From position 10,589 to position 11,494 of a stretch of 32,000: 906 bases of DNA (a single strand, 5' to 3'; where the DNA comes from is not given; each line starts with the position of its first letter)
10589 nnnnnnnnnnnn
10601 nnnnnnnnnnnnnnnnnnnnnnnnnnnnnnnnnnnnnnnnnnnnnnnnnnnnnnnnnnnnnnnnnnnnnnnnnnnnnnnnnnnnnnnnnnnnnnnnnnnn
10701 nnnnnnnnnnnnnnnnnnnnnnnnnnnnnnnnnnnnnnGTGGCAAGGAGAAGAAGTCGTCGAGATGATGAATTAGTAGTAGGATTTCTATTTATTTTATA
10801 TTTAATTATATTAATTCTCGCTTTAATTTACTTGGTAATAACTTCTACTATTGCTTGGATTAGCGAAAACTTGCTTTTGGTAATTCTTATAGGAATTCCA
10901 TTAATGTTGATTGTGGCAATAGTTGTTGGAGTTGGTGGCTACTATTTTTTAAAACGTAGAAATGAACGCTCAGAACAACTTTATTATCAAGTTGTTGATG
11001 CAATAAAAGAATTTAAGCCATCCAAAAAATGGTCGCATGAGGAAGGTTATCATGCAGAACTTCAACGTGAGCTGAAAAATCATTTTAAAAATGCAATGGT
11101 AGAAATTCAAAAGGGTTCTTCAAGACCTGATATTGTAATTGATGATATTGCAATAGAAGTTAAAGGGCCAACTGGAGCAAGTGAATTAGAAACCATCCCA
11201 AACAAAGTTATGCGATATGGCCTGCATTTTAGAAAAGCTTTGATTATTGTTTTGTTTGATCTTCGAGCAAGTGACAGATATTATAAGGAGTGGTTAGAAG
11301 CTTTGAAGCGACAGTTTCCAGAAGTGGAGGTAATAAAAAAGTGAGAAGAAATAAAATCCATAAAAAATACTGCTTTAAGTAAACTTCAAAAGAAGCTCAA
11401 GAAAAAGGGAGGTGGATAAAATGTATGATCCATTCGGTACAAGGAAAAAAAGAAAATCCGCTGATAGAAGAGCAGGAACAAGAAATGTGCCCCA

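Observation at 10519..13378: AT-rich ~2.9 kb insertion of ORFan genes splitting rmlB from rmlA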

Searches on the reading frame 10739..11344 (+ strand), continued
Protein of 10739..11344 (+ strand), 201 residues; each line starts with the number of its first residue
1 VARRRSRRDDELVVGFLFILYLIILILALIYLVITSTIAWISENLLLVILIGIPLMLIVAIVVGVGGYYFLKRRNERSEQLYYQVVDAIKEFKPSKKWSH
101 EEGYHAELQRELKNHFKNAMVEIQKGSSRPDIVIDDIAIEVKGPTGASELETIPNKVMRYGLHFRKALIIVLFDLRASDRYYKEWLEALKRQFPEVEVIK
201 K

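Call 43: search_solved_structures(query=A1, max_evalue=10)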
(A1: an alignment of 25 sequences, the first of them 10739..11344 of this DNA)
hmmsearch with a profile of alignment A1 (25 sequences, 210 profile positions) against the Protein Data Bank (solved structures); distinct sequences matched with E-value up to 10: 1.
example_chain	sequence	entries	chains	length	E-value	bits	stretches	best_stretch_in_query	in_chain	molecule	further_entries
2cr5_A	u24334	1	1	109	1.4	12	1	107-143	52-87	Reproduction 8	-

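Call 44: search_protein_families(library=padloc, max_evalue=0.1, proteins=[window:10739-11344:+])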
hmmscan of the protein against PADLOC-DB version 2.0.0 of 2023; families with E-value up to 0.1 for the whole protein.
window:10739-11344:+ (201 aa): 1 family
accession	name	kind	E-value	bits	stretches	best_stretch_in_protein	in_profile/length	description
PDLC01672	Cas12f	-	0.0084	13.1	1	70-128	197-253/486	CAS-V-F; effector__SPE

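Call 45: search_protein_families(library=ncbifam, max_evalue=0.1, proteins=[window:10739-11344:+])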
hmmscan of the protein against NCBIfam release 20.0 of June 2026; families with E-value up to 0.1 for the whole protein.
window:10739-11344:+ (201 aa): 7 families
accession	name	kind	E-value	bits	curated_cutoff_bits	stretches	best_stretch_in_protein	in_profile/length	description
NF043065.1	MMSYN1_0478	equivalog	0.0012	18.7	170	1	17-113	87-180/190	MFS transporter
NF058605.1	epi_export_YydJ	equivalog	0.0078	16.1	270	1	16-89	123-196/238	YydJ family epipeptide exporter permease subunit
NF009117.0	PRK12468.1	equivalog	0.015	14.1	712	1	13-125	155-262/386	flagellar biosynthesis protein FlhB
TIGR03375.1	type_I_sec_LssB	subfamily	0.022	13.1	693.1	1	22-104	269-348/696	type I secretion system permease/ATPase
TIGR02857.1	CydD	equivalog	0.024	13.6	435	1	21-120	121-221/529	thiol reductant ABC exporter subunit CydD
NF046000.1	MAG1210_fam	subfamily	0.05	12.2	275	1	16-90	67-139/550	MAG1210 family protein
TIGR01494.1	ATPase_P-type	subfamily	0.05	12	62.3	1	14-64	135-187/478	HAD-IC family P-type ATPase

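Call 48: predict_structure(alignment_id=A1)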
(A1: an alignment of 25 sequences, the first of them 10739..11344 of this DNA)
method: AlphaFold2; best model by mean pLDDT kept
length: 201 residues; sequences in the alignment: 25
mean_pLDDT: 93.2   pTM: 0.74
mean pLDDT of the five models: 93.2, 93.1, 92.3, 91.5, 88.7
residues with pLDDT >= 90: 163; 70-90: 30; 50-70: 6; < 50: 2
segments of 3 or more residues with pLDDT < 50: none
pLDDT, mean of each block of 10 residues (from residue 1): 60 89 92 85 88 94 96 95 98 98 98 97 91 98 98 97 96 98 98 98 97
secondary structure, 60 per line:
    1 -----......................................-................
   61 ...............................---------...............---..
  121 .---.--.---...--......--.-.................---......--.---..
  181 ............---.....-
elements in order: H6-43 H45-91 H101-115 E119-121 E132-134 E137-142 H147-163 E167-172 H179-192 E196-200

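Call 52: fold_search(model_id=the predicted structure, library=pdb)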
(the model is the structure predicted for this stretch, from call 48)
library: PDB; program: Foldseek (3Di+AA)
matches with E <= 10: 993; with E <= 0.001: 0
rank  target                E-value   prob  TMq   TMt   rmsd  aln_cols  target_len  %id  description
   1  4g6v_A                1.3e-02  0.84  0.28  0.38   7.2       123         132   20  CdiA-CT/CdiI toxin and immunity complex from Burkholderia pseudomallei (released 2012-12-12)
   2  5a07_B                1.9e-02  0.44  0.23  0.13  15.4       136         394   15  X-ray structure of the mannosyltransferase Ktr4p from S. cerevisiae in complex with GDP (released 2015-08-26)
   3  9pd4_Q                2.6e-02  0.94  0.26  0.09   4.0        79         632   18  NER dual incision complex - DuIM (released 2026-02-18)
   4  2vld_A                3.8e-02  0.89  0.34  0.31   7.0       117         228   15  crystal structure of a repair endonuclease from Pyrococcus abyssi (released 2009-05-19)
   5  2bhn_B                5.0e-02  0.92  0.28  0.28   3.9        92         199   14  XPF from Aeropyrum pernix (released 2005-02-23)
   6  2vld_B                5.3e-02  0.85  0.34  0.31   6.8       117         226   15  crystal structure of a repair endonuclease from Pyrococcus abyssi (released 2009-05-19)
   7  8cxo                  6.0e-02  0.25  0.21  0.10  17.9       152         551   14  Cryo-EM structure of the unliganded mSMO-PGS2 in a lipidic environment (released 2022-08-03)
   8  7tid_E                9.5e-02  0.51  0.29  0.20   9.7       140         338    8  Structure of the yeast clamp loader (Replication Factor C RFC) bound to the sliding clamp (Proliferating Cell Nuclear  (released 2022-02-16)
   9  7tfj_E                1.0e-01  0.33  0.26  0.18  10.7       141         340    6  Atomic model of S. cerevisiae clamp-clamp loader complex PCNA-RFC bound to DNA with a closed clamp ring (released 2022-11-16)
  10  7tic_E                1.1e-01  0.51  0.29  0.20   9.4       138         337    6  Structure of the yeast clamp loader (Replication Factor C RFC) bound to the sliding clamp (Proliferating Cell Nuclear  (released 2022-02-16)
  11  9f9l_A                1.1e-01  0.47  0.23  0.24   8.8        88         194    9  Crystal structure of MUS81-EME1 bound by compound 16. (released 2024-07-03)
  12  6ps8                  1.1e-01  0.30  0.22  0.11  14.1       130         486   12  XFEL MT1R structure by ligand exchange from agomelatine to 2-phenylmelatonin. (released 2019-11-13)
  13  7ste_E                1.2e-01  0.47  0.30  0.19   9.3       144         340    8  Rad24-RFC ADP state (released 2022-04-06)
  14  4p0p_B                1.5e-01  0.60  0.26  0.19   8.1        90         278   20  Crystal structure of Human Mus81-Eme1 in complex with 5'-flap DNA, and Mg2+ (released 2014-05-28)
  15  7thj_E                2.1e-01  0.35  0.29  0.19  10.2       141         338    6  Structure of the yeast clamp loader (Replication Factor C RFC) bound to the sliding clamp (Proliferating Cell Nuclear  (released 2022-02-16)
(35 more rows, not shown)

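Call 82: find_encoding_contigs(protein=P0026, flank=7000, max_places=2)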
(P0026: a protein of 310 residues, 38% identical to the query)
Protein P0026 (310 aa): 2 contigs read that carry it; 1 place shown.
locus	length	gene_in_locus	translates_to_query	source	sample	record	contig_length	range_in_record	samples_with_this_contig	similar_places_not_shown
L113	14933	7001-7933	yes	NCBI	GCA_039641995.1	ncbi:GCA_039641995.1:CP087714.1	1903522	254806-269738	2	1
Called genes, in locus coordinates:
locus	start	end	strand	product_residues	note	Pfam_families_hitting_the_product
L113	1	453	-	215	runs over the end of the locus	PF27252:AF_1314_C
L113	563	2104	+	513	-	PF00497:SBP_bac_3, PF01590:GAF (weak), PF13185:GAF_2, PF00512:HisKA (weak)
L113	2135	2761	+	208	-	-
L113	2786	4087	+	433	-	PF00501:AMP-binding, PF14535:AMP-binding_C_2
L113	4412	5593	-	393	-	PF12698:ABC2_membrane_3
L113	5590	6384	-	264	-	PF00005:ABC_tran, PF13304:AAA_21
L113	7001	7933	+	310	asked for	-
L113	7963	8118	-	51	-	-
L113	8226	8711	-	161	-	-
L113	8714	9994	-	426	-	-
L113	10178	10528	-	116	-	-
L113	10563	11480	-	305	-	-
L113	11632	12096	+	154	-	PF25213:HVO_A0261_N (weak), PF12840:HTH_20, PF01022:HTH_5, PF01047:MarR (weak), PF08279:HTH_11 (weak), PF12802:MarR_2 (weak), PF13412:HTH_24, PF13463:HTH_27 (weak), +2 more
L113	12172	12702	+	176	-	PF04343:DUF488, PF22751:DUF488-N3a (weak)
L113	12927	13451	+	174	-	PF14520:HHH_5 (faint), PF12836:HHH_3, PF00633:HHH (faint)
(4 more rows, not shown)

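Call 91: search_dna_similar(query=window:10739-11344:+, collection=plasmids, mode=protein, max_evalue=0.001, max_rows=15)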
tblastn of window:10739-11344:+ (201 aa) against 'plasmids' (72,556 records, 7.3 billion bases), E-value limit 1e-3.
No match.

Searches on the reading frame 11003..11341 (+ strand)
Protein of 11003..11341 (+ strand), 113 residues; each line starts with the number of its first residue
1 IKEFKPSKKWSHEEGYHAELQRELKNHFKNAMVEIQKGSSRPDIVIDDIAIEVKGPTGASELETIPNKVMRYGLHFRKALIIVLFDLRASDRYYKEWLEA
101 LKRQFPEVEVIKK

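Call 70: predict_structure(alignment_id=A3)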
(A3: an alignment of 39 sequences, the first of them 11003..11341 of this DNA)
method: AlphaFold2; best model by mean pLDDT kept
length: 113 residues; sequences in the alignment: 39
mean_pLDDT: 96.4   pTM: 0.88
mean pLDDT of the five models: 96.4, 95.5, 94.9, 94.9, 94.6
residues with pLDDT >= 90: 112; 70-90: 1; 50-70: 0; < 50: 0
segments of 3 or more residues with pLDDT < 50: none
pLDDT, mean of each block of 10 residues (from residue 1): 96 97 97 93 96 98 97 94 98 98 97 97
secondary structure, 60 per line:
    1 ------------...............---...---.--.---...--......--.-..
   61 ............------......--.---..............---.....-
elements in order: H13-27 E31-33 E44-46 E49-54 H59-72 E79-84 H91-104 E108-112

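Call 74: fold_search(model_id=the predicted structure, library=pdb)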
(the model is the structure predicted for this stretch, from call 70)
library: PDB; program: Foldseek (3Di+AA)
matches with E <= 10: 891; with E <= 0.001: 0
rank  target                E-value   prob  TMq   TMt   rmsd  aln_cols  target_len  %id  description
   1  4g6v_A                8.1e-03  0.92  0.45  0.40   6.8       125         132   23  CdiA-CT/CdiI toxin and immunity complex from Burkholderia pseudomallei (released 2012-12-12)
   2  2vld_A                1.4e-02  0.96  0.52  0.30   7.2       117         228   13  crystal structure of a repair endonuclease from Pyrococcus abyssi (released 2009-05-19)
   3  9pd4_Q                1.6e-02  0.97  0.41  0.09   4.8        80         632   16  NER dual incision complex - DuIM (released 2026-02-18)
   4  4m6w_A                2.1e-02  0.87  0.44  0.28   6.1       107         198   13  Crystal structure of the C-terminal segment of FANCM in complex with FAAP24 (released 2013-10-02)
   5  2vld_B                2.7e-02  0.91  0.52  0.31   7.0       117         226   13  crystal structure of a repair endonuclease from Pyrococcus abyssi (released 2009-05-19)
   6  1y88                  5.3e-02  0.96  0.55  0.37   3.7       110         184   14  Crystal Structure of Protein of Unknown Function AF1548 (released 2004-12-21)
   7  8cxo                  6.1e-02  0.44  0.31  0.10   7.8        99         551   14  Cryo-EM structure of the unliganded mSMO-PGS2 in a lipidic environment (released 2022-08-03)
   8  3odh_A                6.5e-02  0.93  0.56  0.35   4.1       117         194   17  Structure of OkrAI/DNA complex (released 2010-10-06)
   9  2bhn_B                7.0e-02  0.93  0.48  0.29   3.8        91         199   14  XPF from Aeropyrum pernix (released 2005-02-23)
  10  9hjo_C                7.4e-02  0.87  0.41  0.25   3.6        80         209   14  FANCM-FAAP24-dsDNA complex (released 2025-06-11)
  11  9hjo_A                9.1e-02  0.87  0.42  0.25   3.6        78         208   14  FANCM-FAAP24-dsDNA complex (released 2025-06-11)
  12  6tpj_A                1.0e-01  0.47  0.33  0.10   6.9       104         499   14  Crystal structure of the Orexin-2 receptor in complex with suvorexant at 2.76 A resolution (released 2020-01-01)
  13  2bfw                  1.1e-01  0.51  0.35  0.23   7.0       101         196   14  Structure of the C domain of glycogen synthase from Pyrococcus abyssi (released 2005-11-28)
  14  6ps8                  1.2e-01  0.51  0.36  0.11   6.4       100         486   15  XFEL MT1R structure by ligand exchange from agomelatine to 2-phenylmelatonin. (released 2019-11-13)
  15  5a07_B                1.2e-01  0.28  0.36  0.13  13.9       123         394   14  X-ray structure of the mannosyltransferase Ktr4p from S. cerevisiae in complex with GDP (released 2015-08-26)
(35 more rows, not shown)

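Call 75: fold_search(model_id=the predicted structure, library=viral)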
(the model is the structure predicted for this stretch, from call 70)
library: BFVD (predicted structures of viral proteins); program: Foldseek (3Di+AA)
matches with E <= 10: 883; with E <= 0.001: 6
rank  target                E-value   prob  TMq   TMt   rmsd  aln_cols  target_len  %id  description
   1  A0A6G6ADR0            8.3e-05  1.00  0.66  0.62   6.5       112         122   24  KilA-n domain-containing protein [Borely moumouvirus]
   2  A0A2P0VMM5            1.0e-04  1.00  0.58  0.47   8.6       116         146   18  Uncharacterized protein [Tetraselmis virus 1]
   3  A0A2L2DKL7            1.5e-04  1.00  0.65  0.31   3.8       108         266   17  N domain-containing protein [Acanthamoeba polyphaga mimivirus]
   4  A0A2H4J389            2.8e-04  1.00  0.58  0.21   3.9       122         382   18  Type VII secretion protein [uncultured Caudovirales phage]
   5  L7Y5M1                7.2e-04  1.00  0.61  0.25   3.8       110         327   18  Putative KilA-N domain-containing protein [Megavirus lba]
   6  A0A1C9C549            9.4e-04  1.00  0.59  0.34   5.0       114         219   16  Putative Kila-N domain-containing protein [Heterosigma akashiwo virus 01]
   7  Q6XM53                1.4e-03  1.00  0.57  0.19   3.3       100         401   18  FirrV-1-A34 [Feldmannia irregularis virus a]
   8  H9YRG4                1.6e-03  1.00  0.59  0.35   3.8       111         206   23  (no name in the UniProt tables at hand)
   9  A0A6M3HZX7            1.7e-03  1.00  0.63  0.61   3.9       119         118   14  (no name in the UniProt tables at hand)
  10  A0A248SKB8            1.7e-03  1.00  0.61  0.46   3.9       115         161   16  (no name in the UniProt tables at hand)
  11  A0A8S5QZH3            1.7e-03  0.99  0.46  0.22   9.6       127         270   12  Endonuclease-like protein [Siphoviridae sp. ctyvQ1]
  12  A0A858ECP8            2.4e-03  1.00  0.53  0.30   8.1       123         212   16  Treble clef zinc finger domain-containing protein [Listeria phage vB_Liva_VAfA18]
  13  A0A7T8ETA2            2.4e-03  0.99  0.47  0.17   8.9       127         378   16  (no name in the UniProt tables at hand)
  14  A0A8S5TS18            2.6e-03  0.99  0.48  0.17   8.3       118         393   14  Endonuclease-like protein [Siphoviridae sp. ctEw721]
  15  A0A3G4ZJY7            3.2e-03  0.99  0.45  0.17   8.8       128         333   14  Restriction endonuclease [Terrestrivirus sp.]
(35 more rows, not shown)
